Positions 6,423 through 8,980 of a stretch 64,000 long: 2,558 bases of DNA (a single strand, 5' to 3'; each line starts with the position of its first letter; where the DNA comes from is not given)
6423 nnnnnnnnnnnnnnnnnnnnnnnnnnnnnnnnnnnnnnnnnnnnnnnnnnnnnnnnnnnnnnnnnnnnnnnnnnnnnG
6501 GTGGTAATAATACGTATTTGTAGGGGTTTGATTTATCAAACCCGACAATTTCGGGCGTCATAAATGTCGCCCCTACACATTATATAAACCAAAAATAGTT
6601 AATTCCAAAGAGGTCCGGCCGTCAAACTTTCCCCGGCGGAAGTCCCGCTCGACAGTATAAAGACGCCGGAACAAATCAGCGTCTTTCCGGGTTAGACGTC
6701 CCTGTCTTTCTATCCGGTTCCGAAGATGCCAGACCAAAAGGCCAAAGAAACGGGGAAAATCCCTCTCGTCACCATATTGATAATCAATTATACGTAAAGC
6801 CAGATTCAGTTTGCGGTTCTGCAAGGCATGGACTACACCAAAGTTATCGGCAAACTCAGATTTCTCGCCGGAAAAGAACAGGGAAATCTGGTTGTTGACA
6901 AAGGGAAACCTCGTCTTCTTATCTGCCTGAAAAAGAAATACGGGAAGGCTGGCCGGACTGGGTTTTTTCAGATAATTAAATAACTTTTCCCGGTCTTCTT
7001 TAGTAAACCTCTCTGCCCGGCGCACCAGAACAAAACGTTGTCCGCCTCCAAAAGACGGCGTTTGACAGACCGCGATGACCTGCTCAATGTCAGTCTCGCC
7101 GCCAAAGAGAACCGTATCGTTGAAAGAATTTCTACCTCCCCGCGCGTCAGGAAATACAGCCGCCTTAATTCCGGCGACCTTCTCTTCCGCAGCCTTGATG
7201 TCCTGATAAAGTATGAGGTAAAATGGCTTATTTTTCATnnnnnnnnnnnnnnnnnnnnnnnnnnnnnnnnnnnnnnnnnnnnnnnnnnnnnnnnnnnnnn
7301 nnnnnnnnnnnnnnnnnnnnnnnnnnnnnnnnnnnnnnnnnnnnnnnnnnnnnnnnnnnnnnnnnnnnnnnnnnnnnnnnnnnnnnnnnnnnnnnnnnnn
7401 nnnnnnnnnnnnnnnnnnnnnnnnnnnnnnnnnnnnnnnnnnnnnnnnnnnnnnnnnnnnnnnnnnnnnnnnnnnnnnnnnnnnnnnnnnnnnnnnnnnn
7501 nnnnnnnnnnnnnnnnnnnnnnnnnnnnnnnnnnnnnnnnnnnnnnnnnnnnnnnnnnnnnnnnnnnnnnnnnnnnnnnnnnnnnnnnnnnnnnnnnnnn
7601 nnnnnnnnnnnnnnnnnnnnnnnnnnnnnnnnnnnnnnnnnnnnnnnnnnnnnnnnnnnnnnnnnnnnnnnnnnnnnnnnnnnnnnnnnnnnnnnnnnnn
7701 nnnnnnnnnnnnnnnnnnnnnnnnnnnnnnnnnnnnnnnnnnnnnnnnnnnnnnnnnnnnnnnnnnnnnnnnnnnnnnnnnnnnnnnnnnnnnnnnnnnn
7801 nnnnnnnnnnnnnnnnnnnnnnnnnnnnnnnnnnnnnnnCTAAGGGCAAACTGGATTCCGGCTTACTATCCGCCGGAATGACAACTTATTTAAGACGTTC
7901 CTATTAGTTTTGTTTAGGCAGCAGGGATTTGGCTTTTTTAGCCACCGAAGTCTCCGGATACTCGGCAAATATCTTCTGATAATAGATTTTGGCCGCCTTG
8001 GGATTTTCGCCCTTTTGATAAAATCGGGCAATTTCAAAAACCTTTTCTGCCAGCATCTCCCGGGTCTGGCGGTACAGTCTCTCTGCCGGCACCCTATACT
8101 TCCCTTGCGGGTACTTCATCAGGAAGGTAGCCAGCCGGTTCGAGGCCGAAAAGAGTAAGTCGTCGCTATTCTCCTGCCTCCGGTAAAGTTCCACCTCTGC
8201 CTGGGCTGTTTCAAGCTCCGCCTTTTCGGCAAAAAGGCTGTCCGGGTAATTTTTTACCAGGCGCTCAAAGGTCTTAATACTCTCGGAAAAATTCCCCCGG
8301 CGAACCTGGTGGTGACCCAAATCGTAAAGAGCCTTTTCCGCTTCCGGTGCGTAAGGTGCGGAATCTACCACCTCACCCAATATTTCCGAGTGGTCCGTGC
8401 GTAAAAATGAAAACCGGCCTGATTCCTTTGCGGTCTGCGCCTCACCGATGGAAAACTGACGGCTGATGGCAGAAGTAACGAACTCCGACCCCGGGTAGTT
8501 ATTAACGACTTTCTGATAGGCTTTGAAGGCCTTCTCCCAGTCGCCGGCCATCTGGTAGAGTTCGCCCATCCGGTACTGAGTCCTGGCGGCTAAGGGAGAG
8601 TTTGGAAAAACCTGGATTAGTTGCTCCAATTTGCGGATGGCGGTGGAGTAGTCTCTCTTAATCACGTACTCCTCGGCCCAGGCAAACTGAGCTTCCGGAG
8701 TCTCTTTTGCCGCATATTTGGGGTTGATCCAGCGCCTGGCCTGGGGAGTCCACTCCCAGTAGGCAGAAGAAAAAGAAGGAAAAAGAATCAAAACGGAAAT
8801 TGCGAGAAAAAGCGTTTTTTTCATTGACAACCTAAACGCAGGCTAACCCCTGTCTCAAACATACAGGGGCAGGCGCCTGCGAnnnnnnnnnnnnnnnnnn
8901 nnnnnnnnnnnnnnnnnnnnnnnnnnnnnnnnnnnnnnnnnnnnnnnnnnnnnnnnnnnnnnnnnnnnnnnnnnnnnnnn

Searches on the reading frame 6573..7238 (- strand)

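Call 50: search_protein_families(library=pfam, proteins=[window:6573-7238:-], max_evalue=0.001)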
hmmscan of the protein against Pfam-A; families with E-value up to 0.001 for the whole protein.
window:6573-7238:- (221 aa): 1 family
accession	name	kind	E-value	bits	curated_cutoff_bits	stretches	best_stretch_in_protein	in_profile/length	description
PF06144.19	DNA_pol3_delta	-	3.8e-05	24.1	21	1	34-110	25-106/124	DNA polymerase III, delta subunit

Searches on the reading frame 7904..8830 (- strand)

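Call 50: search_protein_families(library=pfam, proteins=[window:7904-8830:-], max_evalue=0.001)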
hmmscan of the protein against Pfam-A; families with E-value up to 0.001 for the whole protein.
window:7904-8830:- (308 aa): 17 families
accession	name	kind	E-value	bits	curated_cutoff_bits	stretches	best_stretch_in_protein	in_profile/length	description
PF13174.12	TPR_6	-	3.3e-23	81.1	26.3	1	85-115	3-33/33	Tetratricopeptide repeat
PF13525.12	YfiO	-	4.3e-21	76.1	25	3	228-301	108-181/203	Outer membrane lipoprotein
PF07719.23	TPR_2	-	1.3e-17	62.8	27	1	82-114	1-33/34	Tetratricopeptide repeat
PF13428.12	TPR_14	-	1.7e-16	59.5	23.5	0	83-116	2-35/44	Tetratricopeptide repeat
PF13432.12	TPR_16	-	7.5e-13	49.1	32.7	1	50-115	2-64/65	Tetratricopeptide repeat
PF13424.12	TPR_12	-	6.4e-12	45.9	30.1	1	59-112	17-75/77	Tetratricopeptide repeat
PF14559.12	TPR_19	-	2.1e-10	41.2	25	0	59-114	5-57/68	Tetratricopeptide repeat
PF00515.34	TPR_1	-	3e-09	36.8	27.8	1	82-112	1-31/34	Tetratricopeptide repeat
PF13512.12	TPR_18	-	4.5e-09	37.1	21.9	0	42-86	7-51/145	Tetratricopeptide repeat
PF13371.12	TPR_9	-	4.2e-08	33.5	35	0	58-114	8-61/73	Tetratricopeptide repeat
PF13181.12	TPR_8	-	4.7e-07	29.9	25.7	0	82-110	1-29/34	Tetratricopeptide repeat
PF24575.1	TPR_Slam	-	3.2e-06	27.9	35.2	0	172-213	54-92/104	Surface lipoprotein assembly modifier, N-terminal TPR repeats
PF13176.12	TPR_7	-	9.9e-06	25.7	27.9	0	167-191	1-25/36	Tetratricopeptide repeat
PF09976.15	TPR_21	-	7e-05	23.1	25.5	0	167-214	41-88/193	Tetratricopeptide repeat-like domain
PF10602.15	RPN7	-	0.00035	20.8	29.6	0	82-111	36-65/174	26S proteasome subunit RPN7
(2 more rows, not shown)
